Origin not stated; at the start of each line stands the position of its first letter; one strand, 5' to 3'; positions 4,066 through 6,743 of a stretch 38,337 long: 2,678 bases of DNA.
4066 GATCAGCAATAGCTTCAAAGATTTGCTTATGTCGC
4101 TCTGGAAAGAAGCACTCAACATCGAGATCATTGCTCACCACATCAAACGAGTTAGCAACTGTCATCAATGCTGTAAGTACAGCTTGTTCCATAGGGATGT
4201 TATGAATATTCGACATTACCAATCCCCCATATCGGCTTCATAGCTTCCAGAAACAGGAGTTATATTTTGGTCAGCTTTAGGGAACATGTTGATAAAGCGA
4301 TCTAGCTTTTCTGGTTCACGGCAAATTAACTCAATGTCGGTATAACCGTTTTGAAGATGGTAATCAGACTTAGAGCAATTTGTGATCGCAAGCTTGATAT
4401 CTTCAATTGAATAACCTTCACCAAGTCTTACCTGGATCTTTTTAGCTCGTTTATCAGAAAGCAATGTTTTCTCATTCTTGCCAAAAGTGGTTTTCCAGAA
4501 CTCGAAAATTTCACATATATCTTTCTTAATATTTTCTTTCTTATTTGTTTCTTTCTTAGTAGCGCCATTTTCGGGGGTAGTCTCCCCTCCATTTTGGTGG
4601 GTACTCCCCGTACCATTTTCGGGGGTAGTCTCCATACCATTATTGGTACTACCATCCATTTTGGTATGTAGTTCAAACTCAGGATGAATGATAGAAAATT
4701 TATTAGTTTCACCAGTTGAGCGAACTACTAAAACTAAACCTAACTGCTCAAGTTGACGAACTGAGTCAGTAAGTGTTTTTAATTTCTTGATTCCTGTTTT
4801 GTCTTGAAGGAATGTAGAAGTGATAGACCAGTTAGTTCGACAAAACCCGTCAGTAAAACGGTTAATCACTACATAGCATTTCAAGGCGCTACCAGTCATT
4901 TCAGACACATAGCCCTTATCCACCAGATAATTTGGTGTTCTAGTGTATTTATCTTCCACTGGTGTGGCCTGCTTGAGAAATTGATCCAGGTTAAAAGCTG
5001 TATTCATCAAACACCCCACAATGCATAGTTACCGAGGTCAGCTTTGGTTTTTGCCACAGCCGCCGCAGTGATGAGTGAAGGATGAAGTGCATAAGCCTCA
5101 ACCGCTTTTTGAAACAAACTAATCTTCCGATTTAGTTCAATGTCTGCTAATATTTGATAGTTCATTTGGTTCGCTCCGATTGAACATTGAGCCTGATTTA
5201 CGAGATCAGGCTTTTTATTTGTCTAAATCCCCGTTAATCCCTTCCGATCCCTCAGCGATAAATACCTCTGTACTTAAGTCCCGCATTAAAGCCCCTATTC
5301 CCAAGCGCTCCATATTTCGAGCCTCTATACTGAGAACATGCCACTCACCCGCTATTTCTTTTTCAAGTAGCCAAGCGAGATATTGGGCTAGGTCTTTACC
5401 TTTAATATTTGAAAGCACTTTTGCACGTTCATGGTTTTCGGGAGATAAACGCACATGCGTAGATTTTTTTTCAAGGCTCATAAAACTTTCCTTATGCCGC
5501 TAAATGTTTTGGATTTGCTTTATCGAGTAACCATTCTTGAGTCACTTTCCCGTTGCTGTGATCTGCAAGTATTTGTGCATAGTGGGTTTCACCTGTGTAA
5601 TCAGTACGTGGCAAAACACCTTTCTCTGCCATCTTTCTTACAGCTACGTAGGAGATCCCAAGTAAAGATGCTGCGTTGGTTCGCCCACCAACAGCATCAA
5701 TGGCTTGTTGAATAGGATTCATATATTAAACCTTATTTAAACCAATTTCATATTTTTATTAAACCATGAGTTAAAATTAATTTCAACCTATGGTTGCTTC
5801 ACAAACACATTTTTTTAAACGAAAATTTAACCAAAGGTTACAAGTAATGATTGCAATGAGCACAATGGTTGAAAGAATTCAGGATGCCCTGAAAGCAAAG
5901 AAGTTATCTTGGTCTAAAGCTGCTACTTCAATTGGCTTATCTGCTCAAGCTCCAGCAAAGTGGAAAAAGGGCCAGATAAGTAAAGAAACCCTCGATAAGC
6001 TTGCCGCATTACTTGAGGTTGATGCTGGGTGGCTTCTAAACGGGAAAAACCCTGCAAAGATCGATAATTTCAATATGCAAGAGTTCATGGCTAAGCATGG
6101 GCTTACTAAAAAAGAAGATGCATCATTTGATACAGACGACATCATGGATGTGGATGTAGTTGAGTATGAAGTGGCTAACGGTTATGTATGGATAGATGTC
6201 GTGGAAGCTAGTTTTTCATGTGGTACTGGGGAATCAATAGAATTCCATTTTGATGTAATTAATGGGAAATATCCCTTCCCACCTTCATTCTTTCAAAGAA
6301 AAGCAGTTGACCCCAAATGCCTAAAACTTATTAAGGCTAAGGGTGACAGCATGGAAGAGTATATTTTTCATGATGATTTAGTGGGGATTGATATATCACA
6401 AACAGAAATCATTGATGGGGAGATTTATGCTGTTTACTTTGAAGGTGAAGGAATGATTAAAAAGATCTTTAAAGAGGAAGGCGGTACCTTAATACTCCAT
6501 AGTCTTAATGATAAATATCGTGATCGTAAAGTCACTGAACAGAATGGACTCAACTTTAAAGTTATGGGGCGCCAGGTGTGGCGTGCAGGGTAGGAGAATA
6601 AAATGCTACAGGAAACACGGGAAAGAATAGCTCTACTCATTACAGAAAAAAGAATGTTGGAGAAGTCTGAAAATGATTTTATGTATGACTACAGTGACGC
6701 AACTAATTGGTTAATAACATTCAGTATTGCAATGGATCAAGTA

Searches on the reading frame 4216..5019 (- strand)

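Call 28: search_protein_families(library=pfam, proteins=[window:4216-5019:-], max_evalue=0.01)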
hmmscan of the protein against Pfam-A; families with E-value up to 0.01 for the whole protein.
window:4216-5019:- (267 aa): 2 families
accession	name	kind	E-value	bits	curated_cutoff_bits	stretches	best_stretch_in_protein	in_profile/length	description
PF04492.19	Phage_rep_O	-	0.00027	21.9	28.7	1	21-97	5-80/95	Bacteriophage replication protein O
PF02181.28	FH2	-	0.0041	16.8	34.8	1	167-251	62-129/372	Formin Homology 2 Domain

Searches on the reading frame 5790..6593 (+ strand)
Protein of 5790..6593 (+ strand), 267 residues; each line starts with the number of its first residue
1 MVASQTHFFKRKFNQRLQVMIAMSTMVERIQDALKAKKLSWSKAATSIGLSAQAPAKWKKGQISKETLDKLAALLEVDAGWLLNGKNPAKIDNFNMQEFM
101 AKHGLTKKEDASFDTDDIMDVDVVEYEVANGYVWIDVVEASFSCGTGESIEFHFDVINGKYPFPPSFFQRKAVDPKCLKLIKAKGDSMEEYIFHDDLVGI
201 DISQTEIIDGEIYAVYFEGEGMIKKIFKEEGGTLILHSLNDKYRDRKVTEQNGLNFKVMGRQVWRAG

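Call 28: search_protein_families(library=pfam, proteins=[window:5790-6593:+], max_evalue=0.01)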
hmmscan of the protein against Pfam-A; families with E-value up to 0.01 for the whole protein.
window:5790-6593:+ (267 aa): 3 families
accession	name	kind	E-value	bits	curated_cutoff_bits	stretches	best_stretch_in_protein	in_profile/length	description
PF00717.28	Peptidase_S24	-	6.4e-21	74.7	23.3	1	147-261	9-114/116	Peptidase S24-like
PF01381.28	HTH_3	-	0.00012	22.5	23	1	30-82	1-55/55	Helix-turn-helix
PF13443.12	HTH_26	-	0.0042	17.8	22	0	30-79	2-54/63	Cro/C1-type HTH DNA-binding domain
